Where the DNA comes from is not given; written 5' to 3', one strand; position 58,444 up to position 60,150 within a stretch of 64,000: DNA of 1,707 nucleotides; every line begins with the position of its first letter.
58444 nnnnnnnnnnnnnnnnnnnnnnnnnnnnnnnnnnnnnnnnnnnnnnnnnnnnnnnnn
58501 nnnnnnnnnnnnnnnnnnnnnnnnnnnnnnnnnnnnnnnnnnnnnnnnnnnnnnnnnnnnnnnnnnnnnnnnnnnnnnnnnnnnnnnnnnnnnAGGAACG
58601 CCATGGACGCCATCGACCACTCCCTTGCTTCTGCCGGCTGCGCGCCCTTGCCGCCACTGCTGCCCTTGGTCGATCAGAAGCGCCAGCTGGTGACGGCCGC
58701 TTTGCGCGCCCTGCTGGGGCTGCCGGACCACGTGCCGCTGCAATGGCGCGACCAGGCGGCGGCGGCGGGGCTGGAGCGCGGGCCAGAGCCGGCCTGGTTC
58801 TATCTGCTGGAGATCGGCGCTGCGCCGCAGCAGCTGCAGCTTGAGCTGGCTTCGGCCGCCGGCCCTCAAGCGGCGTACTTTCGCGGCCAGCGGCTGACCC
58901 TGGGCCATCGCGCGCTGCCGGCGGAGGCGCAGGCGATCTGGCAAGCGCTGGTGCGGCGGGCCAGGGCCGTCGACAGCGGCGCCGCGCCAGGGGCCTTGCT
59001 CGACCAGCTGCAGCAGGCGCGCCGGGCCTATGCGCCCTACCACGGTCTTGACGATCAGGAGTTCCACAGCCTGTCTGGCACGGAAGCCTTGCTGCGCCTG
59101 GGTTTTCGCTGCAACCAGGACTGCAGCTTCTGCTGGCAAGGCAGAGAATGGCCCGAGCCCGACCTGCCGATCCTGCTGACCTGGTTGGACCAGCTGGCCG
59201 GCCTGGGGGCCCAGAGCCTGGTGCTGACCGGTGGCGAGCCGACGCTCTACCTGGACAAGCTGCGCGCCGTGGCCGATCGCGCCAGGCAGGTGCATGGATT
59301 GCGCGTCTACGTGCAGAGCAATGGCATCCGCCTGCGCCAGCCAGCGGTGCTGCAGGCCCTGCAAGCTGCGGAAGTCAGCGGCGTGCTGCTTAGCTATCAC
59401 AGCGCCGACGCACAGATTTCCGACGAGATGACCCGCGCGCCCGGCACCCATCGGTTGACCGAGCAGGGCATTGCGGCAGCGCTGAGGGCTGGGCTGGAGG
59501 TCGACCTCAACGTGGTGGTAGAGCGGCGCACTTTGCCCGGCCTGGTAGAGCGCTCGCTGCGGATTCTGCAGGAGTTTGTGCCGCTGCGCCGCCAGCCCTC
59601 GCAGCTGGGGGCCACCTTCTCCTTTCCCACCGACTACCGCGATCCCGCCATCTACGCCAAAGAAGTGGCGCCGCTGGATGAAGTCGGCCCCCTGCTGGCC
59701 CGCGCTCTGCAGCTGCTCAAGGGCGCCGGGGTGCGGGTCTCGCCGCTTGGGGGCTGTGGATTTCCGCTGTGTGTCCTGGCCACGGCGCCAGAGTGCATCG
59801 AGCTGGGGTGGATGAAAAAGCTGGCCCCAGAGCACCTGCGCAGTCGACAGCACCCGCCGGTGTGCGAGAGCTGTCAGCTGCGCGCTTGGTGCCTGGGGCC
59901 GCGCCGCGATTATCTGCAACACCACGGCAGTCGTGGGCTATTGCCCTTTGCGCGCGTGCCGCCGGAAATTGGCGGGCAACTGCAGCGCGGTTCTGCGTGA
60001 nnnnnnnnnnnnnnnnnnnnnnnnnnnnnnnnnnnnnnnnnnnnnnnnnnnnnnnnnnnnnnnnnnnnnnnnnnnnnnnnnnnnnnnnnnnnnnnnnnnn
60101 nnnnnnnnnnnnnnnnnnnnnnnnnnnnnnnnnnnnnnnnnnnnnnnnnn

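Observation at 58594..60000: Radical SAM/SPASM enzyme with a ~185 aa unrecognised N-terminal domain and no annotated substrate gene, flanked by the conserved element, a hairpin and a tandem repeat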

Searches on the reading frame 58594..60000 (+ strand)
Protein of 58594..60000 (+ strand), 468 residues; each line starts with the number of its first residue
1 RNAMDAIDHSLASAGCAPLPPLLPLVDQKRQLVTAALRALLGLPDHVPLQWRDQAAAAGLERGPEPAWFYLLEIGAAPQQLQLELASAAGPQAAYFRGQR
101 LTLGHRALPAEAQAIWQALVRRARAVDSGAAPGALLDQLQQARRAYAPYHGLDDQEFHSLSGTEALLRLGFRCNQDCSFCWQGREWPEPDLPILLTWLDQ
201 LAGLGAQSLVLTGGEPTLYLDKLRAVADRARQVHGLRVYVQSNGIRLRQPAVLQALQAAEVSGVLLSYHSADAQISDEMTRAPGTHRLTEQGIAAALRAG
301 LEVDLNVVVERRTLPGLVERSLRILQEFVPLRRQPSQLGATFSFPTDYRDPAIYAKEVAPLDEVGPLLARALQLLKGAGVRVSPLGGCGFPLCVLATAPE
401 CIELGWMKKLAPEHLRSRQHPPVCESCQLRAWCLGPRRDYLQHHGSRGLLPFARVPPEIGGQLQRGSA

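Call 3: search_protein_families(library=pfam, proteins=[window:58594-60000:+], max_evalue=1)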
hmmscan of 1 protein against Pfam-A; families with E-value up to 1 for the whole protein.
window:58594-60000:+ (468 aa): 2 families
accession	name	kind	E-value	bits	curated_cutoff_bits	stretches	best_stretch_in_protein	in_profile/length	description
PF04055.27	Radical_SAM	-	3.3e-16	60.4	29.5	1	170-310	4-147/166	Radical SAM superfamily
PF13353.11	Fer4_12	-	0.14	12.9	22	1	173-249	15-96/137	4Fe-4S single cluster domain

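Call 4: search_protein_families(library=ncbifam, proteins=[window:58594-60000:+], max_evalue=1)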
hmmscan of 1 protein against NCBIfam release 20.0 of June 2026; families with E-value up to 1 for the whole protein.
window:58594-60000:+ (468 aa): 40 families (the best 25 are shown)
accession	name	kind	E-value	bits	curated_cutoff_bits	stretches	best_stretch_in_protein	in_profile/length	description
TIGR03977.1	rSAM_pair_HxsC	equivalog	5.3e-18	64.9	267.9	1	167-434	29-286/292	His-Xaa-Ser system radical SAM maturase HxsC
TIGR02666.1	moaA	equivalog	1.1e-13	50.9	284.05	1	172-312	19-167/336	GTP 3',8-cyclase MoaA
TIGR02668.1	moaA_archaeal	equivalog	1.7e-12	47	325.25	1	169-312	16-160/303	GTP 3',8-cyclase MoaA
NF038332.1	rSAM_rare_HxsC4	exception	2e-12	47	500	1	170-319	21-176/335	radical SAM protein HxsC4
TIGR04545.1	rSAM_ahbD_hemeb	equivalog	5e-11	42.6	500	1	196-315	37-153/339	heme b synthase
NF045646.2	rSAM_Se_TrsS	equivalog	5.1e-11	41.8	490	1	158-305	81-231/441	radical SAM (seleno)protein TrsS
NF038283.1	viperin_w_prok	equivalog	4.1e-10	39.3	180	1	172-312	11-165/281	viperin family antiviral radical SAM protein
TIGR04251.1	SCM_rSAM_ScmF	equivalog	8.6e-10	38.5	400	1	172-314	13-159/353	SynChlorMet cassette radical SAM/SPASM protein ScmF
NF045574.1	sacti_mat_StsB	exception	9.6e-10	37.9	625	1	173-312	106-244/466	StsB family radical SAM/SPASM domain sactipeptide maturase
TIGR04303.1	GeoRSP_rSAM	equivalog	5.5e-09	36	400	1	172-309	14-149/325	GeoRSP system radical SAM/SPASM protein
TIGR04053.2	TIGR04053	equivalog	1.2e-08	34.6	395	1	198-317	47-166/366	TIGR04053 family radical SAM/SPASM domain-containing protein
TIGR04055.1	rSAM_NirJ2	equivalog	2e-08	34.1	500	1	172-309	9-146/326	putative heme d1 biosynthesis radical SAM protein NirJ2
TIGR03913.1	rad_SAM_trio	equivalog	2.9e-08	32.5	591.75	1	152-321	8-176/477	GDL motif peptide-associated radical SAM/SPASM maturase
NF001199.0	PRK00164.2-1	equivalog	4.1e-08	32.7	231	1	170-311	19-161/308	GTP 3',8-cyclase MoaA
TIGR04051.1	rSAM_NirJ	equivalog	1.4e-07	30.8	515.45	1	171-313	10-152/354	heme d1 biosynthesis radical SAM protein NirJ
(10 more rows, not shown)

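Call 6: find_homologous_proteins(query=window:58594-60000:+)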
Query window:58594-60000:+ (468 aa): 48 proteins with E <= 0.001 among 8000 candidates.
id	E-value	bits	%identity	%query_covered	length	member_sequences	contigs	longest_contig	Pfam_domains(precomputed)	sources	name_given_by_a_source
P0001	0.0e+0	1040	100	99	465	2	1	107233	PF04055.28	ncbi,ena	-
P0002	3.1e-238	809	80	98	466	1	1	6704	PF04055.28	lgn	-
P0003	9.8e-221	752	73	98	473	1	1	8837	PF04055.28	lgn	-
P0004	2.0e-206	705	72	94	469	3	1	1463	PF04055.28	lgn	-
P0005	1.1e-157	544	54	97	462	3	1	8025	PF04055.28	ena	-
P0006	9.0e-157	541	56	95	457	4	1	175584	PF04055.28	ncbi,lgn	-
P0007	4.0e-147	509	54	95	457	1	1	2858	PF04055.28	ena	-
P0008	1.1e-137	478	53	93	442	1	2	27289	PF04055.28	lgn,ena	-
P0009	1.8e-118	415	45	95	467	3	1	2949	PF04055.28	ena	-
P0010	4.2e-115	404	50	93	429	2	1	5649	PF04055.28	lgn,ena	-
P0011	1.9e-98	349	43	93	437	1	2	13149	PF04055.28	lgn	-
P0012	6.3e-98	347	43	93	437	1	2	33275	PF04055.28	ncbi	-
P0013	1.3e-94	336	43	93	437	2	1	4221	PF04055.28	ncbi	-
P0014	2.9e-92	328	42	93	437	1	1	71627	PF04055.28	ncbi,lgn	-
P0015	1.1e-90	323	41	93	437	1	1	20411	PF04055.28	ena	-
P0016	1.1e-78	283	38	93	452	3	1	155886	PF04055.28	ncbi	ncbi:MAG: radical SAM protein [Myxococcota bacterium]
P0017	2.1e-76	276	40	90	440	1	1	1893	PF04055.28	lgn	-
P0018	1.7e-75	273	40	94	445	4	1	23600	PF04055.28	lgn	-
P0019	2.0e-74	269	45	65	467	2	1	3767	PF04055.28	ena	-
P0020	1.9e-72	263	36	93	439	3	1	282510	PF04055.28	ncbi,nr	ncbi:MAG: radical SAM protein [Myxococcales bacterium]|nr:radical SAM protein [Myxococcales bacteriu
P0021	2.0e-72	263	40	90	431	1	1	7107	PF04055.28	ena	-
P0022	3.5e-69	252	37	93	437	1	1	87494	PF04055.28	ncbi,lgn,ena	-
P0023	4.7e-69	252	41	89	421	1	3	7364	PF04055.28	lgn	-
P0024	4.7e-69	252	38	91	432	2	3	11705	PF04055.28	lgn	-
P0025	1.2e-67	247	40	69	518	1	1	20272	PF04055.28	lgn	-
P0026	5.9e-67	245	43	68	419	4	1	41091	PF04055.28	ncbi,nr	ncbi:MAG: radical SAM protein [Myxococcota bacterium]|nr:radical SAM protein [Myxococcota bacterium]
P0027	8.9e-67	244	39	73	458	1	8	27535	PF04055.28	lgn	-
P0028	6.9e-65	238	38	93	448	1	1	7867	PF04055.28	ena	-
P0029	2.1e-64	236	37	92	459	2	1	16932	PF04055.28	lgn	-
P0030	2.2e-63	233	38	93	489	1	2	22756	PF04055.28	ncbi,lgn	-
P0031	5.3e-63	232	36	92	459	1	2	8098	PF04055.28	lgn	-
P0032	6.1e-63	232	41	69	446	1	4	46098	PF04055.28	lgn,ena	-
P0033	2.6e-61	226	35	93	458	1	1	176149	PF04055.28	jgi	jgi:MoaA/NifB/PqqE/SkfB family radical SAM enzyme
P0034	1.1e-60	224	37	93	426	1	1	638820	PF04055.28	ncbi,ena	-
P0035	2.2e-59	220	37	81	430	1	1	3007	PF04055.28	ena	-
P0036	7.9e-57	211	35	93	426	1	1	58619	PF04055.28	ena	-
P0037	9.6e-52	195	35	93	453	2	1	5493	PF04055.28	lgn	-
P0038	2.4e-42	164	37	63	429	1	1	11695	PF04055.28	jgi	-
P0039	2.3e-40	157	32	61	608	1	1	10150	PF04055.28,PF13353.12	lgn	-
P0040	2.2e-34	137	35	62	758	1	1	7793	PF04055.28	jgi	jgi:hypothetical protein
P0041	3.2e-34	137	30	61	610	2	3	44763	PF04055.28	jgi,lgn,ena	-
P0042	1.1e-32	132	29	60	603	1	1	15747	PF04055.28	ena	-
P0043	5.5e-32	129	32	61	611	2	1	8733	PF04055.28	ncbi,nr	ncbi:MAG TPA: radical SAM protein [Sandaracinaceae bacterium LLY-WYZ-13_1]|nr:radical SAM protein [S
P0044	3.0e-28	117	32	62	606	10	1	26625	PF04055.28,PF13353.12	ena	-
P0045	1.8e-9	55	34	15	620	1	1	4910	PF04055.28,PF13353.12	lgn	-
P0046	3.6e-8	51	29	50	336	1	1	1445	PF13186.12,PF04055.28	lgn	-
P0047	1.4e-7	49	33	40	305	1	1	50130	PF04055.28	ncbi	-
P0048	5.6e-6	44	33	38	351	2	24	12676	PF13186.12,PF04055.28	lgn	-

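Call 9: find_encoding_contigs(protein=P0002, flank=6000, max_places=3)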
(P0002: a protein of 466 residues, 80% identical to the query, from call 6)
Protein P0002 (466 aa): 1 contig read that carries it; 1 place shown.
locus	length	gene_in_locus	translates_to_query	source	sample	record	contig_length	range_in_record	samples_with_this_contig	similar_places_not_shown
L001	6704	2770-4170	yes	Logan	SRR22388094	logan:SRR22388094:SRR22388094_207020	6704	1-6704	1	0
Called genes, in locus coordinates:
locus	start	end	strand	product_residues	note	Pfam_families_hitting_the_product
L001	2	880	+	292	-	?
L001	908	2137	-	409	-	PF00155:Aminotran_1_2, PF12897:Asp_aminotransf (weak)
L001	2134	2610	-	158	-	PF01047:MarR, PF12802:MarR_2 (weak), PF13404:HTH_AsnC-type, PF13412:HTH_24, PF24034:DUF7343 (weak), PF09339:HTH_IclR (weak), PF01037:AsnC_trans_reg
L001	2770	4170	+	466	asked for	PF04055:Radical_SAM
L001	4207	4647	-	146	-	PF00011:HSP20, PF17886:ArsA_HSP20 (weak)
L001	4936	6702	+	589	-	?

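Call 10: find_encoding_contigs(protein=P0003, flank=6000, max_places=3)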
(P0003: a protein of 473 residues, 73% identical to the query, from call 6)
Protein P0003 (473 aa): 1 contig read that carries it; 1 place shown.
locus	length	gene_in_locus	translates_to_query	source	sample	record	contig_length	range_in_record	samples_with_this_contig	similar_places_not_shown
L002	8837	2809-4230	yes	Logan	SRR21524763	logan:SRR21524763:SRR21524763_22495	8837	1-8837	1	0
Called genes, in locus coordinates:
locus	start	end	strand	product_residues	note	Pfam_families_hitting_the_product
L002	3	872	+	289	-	?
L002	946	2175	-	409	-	PF00155:Aminotran_1_2, PF12897:Asp_aminotransf (weak)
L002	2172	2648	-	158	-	PF01047:MarR, PF12802:MarR_2 (weak), PF13404:HTH_AsnC-type, PF13412:HTH_24, PF24034:DUF7343 (weak), PF09339:HTH_IclR (weak), PF12840:HTH_20 (faint), PF01037:AsnC_trans_reg, +1 more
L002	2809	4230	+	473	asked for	PF04055:Radical_SAM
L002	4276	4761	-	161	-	PF00011:HSP20, PF17886:ArsA_HSP20 (weak)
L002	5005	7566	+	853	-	PF00343:Phosphorylase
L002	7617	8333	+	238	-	PF00440:TetR_N, PF17932:TetR_C_24 (weak)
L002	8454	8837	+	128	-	?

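Call 15: find_encoding_contigs(protein=P0006, flank=8000, max_places=2)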
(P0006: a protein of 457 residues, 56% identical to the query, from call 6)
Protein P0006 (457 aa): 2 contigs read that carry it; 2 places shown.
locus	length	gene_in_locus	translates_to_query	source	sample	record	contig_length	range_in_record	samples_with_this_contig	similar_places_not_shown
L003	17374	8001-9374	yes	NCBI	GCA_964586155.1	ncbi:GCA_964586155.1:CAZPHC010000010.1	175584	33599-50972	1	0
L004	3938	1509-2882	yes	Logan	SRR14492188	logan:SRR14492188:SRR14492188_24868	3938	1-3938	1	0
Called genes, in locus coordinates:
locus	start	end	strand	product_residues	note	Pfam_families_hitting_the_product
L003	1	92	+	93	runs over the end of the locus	-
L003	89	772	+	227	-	-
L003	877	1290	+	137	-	PF12120:Arr-ms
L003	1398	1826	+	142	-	-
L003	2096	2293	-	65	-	-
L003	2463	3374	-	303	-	-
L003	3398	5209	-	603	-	PF14323:GxGYxYP_C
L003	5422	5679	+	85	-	-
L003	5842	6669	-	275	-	-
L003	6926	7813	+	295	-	PF14240:YHYH (weak)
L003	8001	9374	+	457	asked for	PF04055:Radical_SAM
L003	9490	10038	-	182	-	PF01965:DJ-1_PfpI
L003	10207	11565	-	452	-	PF00083:Sugar_tr, PF07690:MFS_1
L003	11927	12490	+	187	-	PF08002:DUF1697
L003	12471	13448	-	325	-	PF00160:Pro_isomerase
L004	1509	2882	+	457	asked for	PF04055:Radical_SAM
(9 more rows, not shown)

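Call 16: find_encoding_contigs(protein=P0014, flank=8000, max_places=2)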
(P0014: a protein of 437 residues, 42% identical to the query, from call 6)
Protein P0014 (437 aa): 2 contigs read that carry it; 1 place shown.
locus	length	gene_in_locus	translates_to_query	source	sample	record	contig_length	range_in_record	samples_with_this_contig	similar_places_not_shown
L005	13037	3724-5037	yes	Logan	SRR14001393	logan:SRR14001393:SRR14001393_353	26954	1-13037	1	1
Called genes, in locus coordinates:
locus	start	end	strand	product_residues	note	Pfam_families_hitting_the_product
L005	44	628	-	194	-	-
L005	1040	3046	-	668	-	-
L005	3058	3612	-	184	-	-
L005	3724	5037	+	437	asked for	PF04055:Radical_SAM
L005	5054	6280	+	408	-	-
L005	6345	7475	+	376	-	PF02350:Epimerase_2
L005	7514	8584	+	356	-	PF13472:Lipase_GDSL_2 (faint)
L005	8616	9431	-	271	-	PF05721:PhyH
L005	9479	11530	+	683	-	PF07992:Pyr_redox_2 (faint), PF01266:DAO (weak), PF04820:Trp_halogenase, PF05834:Lycopene_cycl (faint)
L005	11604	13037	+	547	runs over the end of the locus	PF04055:Radical_SAM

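Call 17: find_encoding_contigs(protein=P0020, flank=8000, max_places=2)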
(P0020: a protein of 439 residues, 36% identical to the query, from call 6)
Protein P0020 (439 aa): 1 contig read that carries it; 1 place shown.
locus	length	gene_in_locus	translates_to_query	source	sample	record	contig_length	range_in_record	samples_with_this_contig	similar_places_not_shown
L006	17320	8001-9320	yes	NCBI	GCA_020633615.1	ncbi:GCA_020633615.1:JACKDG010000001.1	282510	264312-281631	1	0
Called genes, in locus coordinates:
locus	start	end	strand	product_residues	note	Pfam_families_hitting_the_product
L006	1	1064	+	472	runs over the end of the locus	PF16656:Pur_ac_phosph_N (weak), PF00149:Metallophos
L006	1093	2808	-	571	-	PF04055:Radical_SAM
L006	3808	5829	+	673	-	PF00596:Aldolase_II, PF00106:adh_short, PF13561:adh_short_C2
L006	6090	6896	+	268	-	-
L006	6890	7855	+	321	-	PF00248:Aldo_ket_red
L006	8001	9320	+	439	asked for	PF04055:Radical_SAM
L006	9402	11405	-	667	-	-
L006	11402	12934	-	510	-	PF04467:DUF483 (weak)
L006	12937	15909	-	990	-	PF04055:Radical_SAM, PF01408:GFO_IDH_MocA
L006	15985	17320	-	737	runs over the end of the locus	?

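Call 21: find_related_loci(query=A2, collection=genome_contigs, flank=10000)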
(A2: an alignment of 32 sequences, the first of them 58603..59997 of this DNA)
Query A2 (465 aa) in genome_contigs; peptide patterns used: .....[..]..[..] (x = any residue, [..] = any of these).
67 stretches matched a pattern; 49 encode a relative of the query (tblastn E <= 1e-3); 49 distinct loci.
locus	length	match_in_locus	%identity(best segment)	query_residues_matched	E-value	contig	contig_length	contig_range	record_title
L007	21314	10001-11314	56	18-462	6e-157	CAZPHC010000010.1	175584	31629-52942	MAG TPA_asm: uncultured Enterobacteriaceae bacterium isolate SRP319275_co3_164 genome assembly, contig: NODE_110_length_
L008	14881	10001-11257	50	17-450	9e-119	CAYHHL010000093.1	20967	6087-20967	MAG TPA_asm: uncultured Enterobacteriaceae bacterium isolate ERP119702_co1_145 genome assembly, contig: NODE_2718_length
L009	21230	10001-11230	43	19-453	5e-98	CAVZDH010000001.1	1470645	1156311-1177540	MAG: uncultured delta proteobacterium isolate MFD00822.bin.1.245 genome assembly, contig: contig_112513, whole genome sh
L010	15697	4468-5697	42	19-453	6e-96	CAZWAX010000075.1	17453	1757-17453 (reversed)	MAG TPA_asm: uncultured Polyangiaceae bacterium isolate SRP302447_co1_427 genome assembly, contig: NODE_8627_length_1745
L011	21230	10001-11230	43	19-453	3e-93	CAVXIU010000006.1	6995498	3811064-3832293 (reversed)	MAG: uncultured delta proteobacterium isolate MFD09212.bin.2.188 genome assembly, contig: contig_1259, whole genome shot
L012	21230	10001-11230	42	19-453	7e-92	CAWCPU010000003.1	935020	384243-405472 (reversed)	MAG: uncultured delta proteobacterium isolate MFD04944.bin.3.280 genome assembly, contig: contig_40863, whole genome sho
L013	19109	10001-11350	37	19-464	2e-82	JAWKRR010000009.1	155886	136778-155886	MAG: Myxococcota bacterium isolate BC1.85 BC1.85.fa-9, whole genome shotgun sequence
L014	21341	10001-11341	33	21-462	3e-77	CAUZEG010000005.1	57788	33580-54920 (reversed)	MAG: Myxococcales bacterium isolate CB27_Tmax.121 genome assembly, contig: Ga0310121_10000254, whole genome shotgun sequ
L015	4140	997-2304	39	16-453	9e-77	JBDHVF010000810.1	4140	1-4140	MAG: Polyangiales bacterium isolate AS-MESO-3CA.253 NODE_84223_length_4140_cov_3.731479, whole genome shotgun sequence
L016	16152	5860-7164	39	19-453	5e-75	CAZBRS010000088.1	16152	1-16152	MAG TPA_asm: uncultured Myxococcales bacterium isolate SRP272421_co2_345 genome assembly, contig: NODE_11378_length_1615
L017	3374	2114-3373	41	19-449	1e-75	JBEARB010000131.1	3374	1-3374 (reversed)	MAG: Pseudomonadota bacterium isolate muddycreek_2019_sw_WHONDRS-S19S_0082_B_bin.95 scaffold_1775416, whole genome shotg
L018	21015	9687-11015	37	7-453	6e-75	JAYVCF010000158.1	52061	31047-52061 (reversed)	MAG: Deltaproteobacteria bacterium isolate GL30_UP_concoct_80 GL30_UP_concoct_80_157, whole genome shotgun sequence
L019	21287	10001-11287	40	14-453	2e-74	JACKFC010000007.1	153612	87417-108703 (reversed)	MAG: Deltaproteobacteria bacterium isolate HK-STAS-MYXO-50 HK-STAS-MYXO-50_7, whole genome shotgun sequence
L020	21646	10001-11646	45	157-455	3e-73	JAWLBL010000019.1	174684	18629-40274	MAG: Myxococcota bacterium isolate 15dZY3.bin.102 NODE_181_length_174684_cov_86.024607, whole genome shotgun sequence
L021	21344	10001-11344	38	4-449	5e-73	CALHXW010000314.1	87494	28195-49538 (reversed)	MAG: uncultured bacterium isolate R4_Bin_Bin_91_sub_1 genome assembly, contig: c_000001306444, whole genome shotgun sequ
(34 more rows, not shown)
